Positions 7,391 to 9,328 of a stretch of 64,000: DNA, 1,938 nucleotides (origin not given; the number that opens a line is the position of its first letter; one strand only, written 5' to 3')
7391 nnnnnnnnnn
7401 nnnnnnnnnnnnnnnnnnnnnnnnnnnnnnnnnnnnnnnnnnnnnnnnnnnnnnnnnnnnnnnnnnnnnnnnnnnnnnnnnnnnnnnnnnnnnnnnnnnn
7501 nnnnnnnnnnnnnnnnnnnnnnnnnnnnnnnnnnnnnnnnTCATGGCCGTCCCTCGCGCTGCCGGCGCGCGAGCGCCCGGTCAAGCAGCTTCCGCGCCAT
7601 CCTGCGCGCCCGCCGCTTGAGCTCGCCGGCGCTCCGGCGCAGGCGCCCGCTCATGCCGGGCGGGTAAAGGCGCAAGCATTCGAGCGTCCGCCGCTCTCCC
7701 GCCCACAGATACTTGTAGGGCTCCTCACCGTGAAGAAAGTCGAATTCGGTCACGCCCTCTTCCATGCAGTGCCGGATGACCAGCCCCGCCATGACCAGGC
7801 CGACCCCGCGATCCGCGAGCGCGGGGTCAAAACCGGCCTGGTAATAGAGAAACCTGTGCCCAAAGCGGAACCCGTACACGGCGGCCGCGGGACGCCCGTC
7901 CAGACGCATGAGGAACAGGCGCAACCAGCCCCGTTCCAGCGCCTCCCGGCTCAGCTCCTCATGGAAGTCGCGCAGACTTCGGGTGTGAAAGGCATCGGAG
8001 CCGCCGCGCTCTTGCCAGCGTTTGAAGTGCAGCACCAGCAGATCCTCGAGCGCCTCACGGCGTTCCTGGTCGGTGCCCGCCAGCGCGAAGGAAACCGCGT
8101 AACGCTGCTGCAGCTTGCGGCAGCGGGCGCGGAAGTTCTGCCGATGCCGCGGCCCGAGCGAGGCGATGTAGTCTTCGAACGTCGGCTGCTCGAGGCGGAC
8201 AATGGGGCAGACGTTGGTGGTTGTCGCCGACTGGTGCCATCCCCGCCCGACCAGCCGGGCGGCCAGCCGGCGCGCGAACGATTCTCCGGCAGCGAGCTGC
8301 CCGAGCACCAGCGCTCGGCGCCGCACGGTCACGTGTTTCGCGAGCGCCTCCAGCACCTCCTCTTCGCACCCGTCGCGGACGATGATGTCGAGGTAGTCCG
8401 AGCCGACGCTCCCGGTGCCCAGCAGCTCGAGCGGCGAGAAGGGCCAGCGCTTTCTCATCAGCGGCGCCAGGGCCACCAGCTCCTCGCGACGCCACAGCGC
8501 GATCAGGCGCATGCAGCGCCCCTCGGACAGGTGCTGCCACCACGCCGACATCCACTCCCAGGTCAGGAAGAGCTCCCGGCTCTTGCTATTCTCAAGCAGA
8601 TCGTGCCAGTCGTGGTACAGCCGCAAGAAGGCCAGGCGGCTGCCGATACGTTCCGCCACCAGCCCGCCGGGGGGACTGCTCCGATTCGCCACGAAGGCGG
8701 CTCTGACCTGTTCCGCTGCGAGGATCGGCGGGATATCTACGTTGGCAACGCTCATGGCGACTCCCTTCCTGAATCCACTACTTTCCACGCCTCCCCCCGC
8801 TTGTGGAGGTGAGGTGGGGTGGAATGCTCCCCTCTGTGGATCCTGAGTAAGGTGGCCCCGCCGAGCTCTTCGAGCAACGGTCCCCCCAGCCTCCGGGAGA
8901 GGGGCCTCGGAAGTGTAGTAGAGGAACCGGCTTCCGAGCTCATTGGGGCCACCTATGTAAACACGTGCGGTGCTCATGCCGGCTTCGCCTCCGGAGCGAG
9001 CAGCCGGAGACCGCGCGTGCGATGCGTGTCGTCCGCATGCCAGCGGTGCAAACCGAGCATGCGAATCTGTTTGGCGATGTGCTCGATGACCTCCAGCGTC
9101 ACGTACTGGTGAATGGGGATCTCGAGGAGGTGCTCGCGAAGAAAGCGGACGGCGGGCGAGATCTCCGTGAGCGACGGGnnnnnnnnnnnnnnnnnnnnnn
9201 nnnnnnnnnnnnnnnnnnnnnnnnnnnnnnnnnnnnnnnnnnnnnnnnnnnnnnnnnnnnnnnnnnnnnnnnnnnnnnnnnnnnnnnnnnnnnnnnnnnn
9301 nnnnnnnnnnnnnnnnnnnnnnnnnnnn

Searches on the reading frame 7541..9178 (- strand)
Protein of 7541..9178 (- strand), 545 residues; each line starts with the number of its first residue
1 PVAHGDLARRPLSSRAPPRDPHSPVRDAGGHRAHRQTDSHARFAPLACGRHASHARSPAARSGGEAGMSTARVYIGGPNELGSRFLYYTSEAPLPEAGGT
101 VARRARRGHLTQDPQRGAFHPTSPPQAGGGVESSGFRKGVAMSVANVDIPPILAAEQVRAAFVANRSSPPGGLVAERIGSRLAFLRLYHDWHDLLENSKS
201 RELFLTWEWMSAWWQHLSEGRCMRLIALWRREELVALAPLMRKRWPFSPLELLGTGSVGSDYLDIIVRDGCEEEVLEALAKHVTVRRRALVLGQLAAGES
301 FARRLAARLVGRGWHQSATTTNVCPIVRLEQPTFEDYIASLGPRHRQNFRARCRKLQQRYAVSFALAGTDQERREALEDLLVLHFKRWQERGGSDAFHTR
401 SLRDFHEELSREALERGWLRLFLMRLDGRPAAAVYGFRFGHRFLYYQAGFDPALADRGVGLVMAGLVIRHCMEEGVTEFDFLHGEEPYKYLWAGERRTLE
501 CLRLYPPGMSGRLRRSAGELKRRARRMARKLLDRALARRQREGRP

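Call 30: search_protein_families(library=pfam, proteins=[window:7541-9178:-], max_evalue=0.00001)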
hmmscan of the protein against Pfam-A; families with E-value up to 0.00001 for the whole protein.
window:7541-9178:- (545 aa): 1 family
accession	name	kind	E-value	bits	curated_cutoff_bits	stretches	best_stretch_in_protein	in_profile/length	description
PF13480.13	Acetyltransf_6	-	9.3e-38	130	22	1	344-489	2-142/143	Acetyltransferase (GNAT) domain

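Call 56: search_protein_families(library=ncbifam, proteins=[window:7541-9178:-], max_evalue=1e-10)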
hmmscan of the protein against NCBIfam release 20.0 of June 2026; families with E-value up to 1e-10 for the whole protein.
window:7541-9178:- (545 aa): 1 family
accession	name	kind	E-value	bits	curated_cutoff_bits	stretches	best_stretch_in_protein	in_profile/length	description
NF047385.1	T4SS_GNAT_BspF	exception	2.4e-11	42.9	775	1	273-534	154-420/428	type IV secretion system effector crotonyl transferase BspF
